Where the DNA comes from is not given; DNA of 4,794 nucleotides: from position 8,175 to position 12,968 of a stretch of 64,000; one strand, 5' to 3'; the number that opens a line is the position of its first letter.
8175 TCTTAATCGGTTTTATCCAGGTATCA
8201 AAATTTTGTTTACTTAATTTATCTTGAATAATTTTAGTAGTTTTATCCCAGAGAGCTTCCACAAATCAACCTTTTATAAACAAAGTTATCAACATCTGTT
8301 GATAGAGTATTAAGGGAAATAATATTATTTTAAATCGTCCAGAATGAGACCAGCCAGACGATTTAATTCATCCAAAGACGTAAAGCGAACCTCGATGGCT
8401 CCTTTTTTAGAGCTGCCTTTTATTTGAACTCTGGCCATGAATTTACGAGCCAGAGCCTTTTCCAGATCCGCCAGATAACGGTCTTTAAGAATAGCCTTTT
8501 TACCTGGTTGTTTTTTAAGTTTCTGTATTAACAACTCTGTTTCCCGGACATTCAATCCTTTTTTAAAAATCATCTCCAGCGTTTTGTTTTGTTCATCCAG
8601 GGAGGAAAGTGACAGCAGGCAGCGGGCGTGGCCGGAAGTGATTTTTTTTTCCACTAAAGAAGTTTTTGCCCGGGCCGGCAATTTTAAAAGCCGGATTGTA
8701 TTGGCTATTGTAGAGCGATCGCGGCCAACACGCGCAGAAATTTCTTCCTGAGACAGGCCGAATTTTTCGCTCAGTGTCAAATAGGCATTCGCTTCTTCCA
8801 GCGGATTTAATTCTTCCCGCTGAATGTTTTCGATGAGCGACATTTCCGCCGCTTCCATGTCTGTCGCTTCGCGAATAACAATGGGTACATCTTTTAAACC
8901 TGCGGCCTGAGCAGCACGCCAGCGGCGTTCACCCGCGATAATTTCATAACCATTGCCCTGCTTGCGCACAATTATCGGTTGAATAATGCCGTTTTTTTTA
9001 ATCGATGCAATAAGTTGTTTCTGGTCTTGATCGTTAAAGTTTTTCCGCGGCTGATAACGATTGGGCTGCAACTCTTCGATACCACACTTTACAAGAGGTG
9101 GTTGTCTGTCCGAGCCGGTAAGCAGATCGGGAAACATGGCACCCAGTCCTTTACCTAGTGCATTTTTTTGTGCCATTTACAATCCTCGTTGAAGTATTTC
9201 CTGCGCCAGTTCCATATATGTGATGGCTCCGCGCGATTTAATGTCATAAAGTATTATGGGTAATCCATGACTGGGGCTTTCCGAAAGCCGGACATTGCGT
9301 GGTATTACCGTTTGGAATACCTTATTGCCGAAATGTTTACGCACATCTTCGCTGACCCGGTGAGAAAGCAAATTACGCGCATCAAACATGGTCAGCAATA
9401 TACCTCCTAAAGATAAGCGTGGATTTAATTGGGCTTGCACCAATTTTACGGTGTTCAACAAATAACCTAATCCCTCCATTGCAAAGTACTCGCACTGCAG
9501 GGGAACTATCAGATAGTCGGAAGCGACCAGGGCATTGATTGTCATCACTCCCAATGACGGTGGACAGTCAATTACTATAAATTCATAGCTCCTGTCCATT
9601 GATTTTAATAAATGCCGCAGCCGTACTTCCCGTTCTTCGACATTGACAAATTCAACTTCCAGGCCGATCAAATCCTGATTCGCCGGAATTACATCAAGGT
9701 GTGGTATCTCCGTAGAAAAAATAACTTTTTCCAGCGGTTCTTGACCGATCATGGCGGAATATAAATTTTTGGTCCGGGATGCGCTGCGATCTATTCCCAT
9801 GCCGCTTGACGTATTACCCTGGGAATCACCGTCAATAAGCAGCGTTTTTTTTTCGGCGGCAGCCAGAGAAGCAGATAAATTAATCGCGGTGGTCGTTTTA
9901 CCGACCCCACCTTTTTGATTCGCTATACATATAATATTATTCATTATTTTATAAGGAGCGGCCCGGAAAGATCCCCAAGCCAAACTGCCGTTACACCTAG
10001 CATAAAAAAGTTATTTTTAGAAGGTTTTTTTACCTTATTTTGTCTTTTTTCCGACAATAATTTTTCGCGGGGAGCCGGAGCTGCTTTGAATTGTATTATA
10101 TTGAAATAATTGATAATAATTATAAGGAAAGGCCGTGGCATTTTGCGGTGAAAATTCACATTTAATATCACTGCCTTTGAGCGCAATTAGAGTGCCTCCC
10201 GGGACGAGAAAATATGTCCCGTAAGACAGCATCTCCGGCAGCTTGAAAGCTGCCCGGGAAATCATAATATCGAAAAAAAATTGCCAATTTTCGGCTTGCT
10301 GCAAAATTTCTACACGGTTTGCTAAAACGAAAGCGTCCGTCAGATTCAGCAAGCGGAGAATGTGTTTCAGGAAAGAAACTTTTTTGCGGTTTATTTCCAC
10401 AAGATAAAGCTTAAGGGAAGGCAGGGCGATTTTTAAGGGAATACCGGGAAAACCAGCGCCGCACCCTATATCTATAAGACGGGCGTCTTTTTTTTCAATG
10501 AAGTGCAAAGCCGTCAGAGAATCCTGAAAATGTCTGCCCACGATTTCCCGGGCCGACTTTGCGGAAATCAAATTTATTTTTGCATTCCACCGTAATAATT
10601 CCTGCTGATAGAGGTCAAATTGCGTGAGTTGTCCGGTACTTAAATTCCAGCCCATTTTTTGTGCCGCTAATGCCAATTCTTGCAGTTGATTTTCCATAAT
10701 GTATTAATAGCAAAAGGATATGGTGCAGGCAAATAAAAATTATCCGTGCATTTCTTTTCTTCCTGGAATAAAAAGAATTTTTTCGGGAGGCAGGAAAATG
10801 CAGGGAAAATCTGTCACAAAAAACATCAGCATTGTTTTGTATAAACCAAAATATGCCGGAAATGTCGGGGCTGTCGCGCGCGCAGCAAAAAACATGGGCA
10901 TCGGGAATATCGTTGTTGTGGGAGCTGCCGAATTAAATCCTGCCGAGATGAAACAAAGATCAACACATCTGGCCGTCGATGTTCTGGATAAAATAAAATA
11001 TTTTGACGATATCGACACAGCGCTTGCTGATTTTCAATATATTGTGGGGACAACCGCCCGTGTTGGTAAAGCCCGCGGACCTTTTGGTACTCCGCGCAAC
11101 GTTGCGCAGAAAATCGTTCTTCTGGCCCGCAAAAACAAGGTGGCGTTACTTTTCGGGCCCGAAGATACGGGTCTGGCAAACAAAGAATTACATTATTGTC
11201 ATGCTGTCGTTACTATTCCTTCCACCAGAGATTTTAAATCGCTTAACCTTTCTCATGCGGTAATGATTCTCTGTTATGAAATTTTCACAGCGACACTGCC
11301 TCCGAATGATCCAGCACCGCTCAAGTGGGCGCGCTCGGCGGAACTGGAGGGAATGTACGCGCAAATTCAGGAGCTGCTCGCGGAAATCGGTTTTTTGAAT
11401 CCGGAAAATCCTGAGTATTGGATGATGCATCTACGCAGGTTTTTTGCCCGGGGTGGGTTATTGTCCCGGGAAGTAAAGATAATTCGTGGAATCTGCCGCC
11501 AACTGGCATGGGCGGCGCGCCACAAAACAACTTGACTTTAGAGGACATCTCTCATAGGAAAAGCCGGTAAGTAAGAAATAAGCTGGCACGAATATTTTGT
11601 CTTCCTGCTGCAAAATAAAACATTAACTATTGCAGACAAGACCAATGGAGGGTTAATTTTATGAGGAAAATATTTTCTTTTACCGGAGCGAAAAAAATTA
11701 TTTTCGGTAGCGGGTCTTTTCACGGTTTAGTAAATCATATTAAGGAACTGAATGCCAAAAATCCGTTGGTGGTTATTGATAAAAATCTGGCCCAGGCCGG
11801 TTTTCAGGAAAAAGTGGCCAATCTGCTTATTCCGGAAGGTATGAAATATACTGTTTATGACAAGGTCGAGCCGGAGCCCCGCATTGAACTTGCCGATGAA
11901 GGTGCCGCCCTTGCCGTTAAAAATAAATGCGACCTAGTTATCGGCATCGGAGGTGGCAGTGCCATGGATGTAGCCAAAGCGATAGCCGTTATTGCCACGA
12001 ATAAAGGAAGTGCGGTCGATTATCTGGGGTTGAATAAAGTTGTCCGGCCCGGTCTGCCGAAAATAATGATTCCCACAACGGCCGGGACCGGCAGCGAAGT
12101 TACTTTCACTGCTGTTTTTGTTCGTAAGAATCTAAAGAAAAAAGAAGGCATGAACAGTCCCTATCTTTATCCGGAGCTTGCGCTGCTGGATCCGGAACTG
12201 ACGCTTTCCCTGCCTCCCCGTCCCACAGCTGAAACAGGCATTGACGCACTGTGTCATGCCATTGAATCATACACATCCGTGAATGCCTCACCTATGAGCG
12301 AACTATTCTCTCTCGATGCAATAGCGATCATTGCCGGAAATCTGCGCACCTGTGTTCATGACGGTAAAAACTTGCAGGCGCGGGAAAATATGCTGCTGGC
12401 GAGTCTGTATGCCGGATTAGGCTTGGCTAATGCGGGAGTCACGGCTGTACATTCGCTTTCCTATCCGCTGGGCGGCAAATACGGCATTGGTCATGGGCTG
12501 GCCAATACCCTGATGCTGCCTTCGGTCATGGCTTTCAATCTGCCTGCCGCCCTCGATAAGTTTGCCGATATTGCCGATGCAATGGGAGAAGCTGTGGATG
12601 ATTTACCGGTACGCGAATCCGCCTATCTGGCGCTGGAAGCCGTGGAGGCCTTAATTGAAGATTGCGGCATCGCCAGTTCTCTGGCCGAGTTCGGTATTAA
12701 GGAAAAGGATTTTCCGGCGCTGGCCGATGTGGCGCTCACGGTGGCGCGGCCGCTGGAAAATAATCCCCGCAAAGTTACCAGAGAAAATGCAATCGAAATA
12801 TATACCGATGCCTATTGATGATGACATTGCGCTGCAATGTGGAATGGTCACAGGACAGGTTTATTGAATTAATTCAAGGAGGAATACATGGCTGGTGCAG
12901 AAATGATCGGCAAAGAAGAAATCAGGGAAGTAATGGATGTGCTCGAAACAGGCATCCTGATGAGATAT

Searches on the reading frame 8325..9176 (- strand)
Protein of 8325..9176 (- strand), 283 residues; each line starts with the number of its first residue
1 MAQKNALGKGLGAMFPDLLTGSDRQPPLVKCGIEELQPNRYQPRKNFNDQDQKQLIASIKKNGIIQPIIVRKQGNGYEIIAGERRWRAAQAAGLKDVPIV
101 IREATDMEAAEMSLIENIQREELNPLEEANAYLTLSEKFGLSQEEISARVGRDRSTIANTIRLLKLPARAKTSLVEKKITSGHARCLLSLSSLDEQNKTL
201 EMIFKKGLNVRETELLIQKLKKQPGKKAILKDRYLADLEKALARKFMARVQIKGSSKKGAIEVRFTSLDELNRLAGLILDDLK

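Call 91: search_protein_families(library=pfam, proteins=[window:8325-9176:-], max_evalue=0.000001)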
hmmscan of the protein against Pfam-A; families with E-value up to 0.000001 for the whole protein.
window:8325-9176:- (283 aa): 3 families
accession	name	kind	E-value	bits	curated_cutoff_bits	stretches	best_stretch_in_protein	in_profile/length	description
PF02195.25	ParB_N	-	8.5e-36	122.3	26.3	1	30-119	5-95/95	ParB N-terminal domain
PF17762.8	HTH_ParB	-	5e-34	117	22.6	1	121-221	1-101/102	ParB HTH domain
PF23552.2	ParB_C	-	6e-09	35.7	23.8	1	231-274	1-45/50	ParB dimerisation domain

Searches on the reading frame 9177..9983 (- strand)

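Call 91: search_protein_families(library=pfam, proteins=[window:9177-9983:-], max_evalue=0.000001)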
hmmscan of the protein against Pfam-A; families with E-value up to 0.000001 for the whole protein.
window:9177-9983:- (268 aa): 5 families
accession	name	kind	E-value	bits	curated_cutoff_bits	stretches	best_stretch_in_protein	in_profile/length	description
PF13614.12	AAA_31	-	2.1e-64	217.2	27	1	16-191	2-176/177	AAA domain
PF01656.29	CbiA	-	4e-25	88.6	25.4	1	18-243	1-125/125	CobQ/CobB/MinD/ParA nucleotide binding domain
PF09140.17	MipZ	-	5.3e-11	42.8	20.7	1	17-169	2-136/262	ATPase MipZ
PF10609.15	ParA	-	1.8e-09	37.9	27.1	1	15-72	3-61/246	NUBPL iron-transfer P-loop NTPase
PF06564.18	CBP_BcsQ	-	1.8e-08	34.6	21.3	1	16-262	2-232/234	Cellulose biosynthesis protein BcsQ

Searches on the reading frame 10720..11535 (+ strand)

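Call 4: search_protein_families(library=pfam, proteins=[window:10720-11535:+])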
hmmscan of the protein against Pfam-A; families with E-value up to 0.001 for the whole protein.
window:10720-11535:+ (271 aa): 1 family
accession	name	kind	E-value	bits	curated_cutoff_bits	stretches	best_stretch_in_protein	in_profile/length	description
PF00588.24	SpoU_methylase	-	1.8e-26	93.4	29.7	1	36-186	2-142/142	SpoU rRNA Methylase family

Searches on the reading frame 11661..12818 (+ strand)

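Call 4: search_protein_families(library=pfam, proteins=[window:11661-12818:+])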
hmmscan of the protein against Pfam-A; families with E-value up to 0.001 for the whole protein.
window:11661-12818:+ (385 aa): 3 families
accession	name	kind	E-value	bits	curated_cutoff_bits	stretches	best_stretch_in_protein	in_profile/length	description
PF25137.1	ADH_Fe_C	-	6.5e-57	192.8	27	1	189-385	1-194/194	Fe-containing alcohol dehydrogenase family, C-terminal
PF00465.25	Fe-ADH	-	1.4e-49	168.4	31.3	1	11-178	2-168/168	Iron-containing alcohol dehydrogenase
PF13685.12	Fe-ADH_2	-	1.3e-09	38.7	28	1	17-110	4-95/149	Iron-containing alcohol dehydrogenase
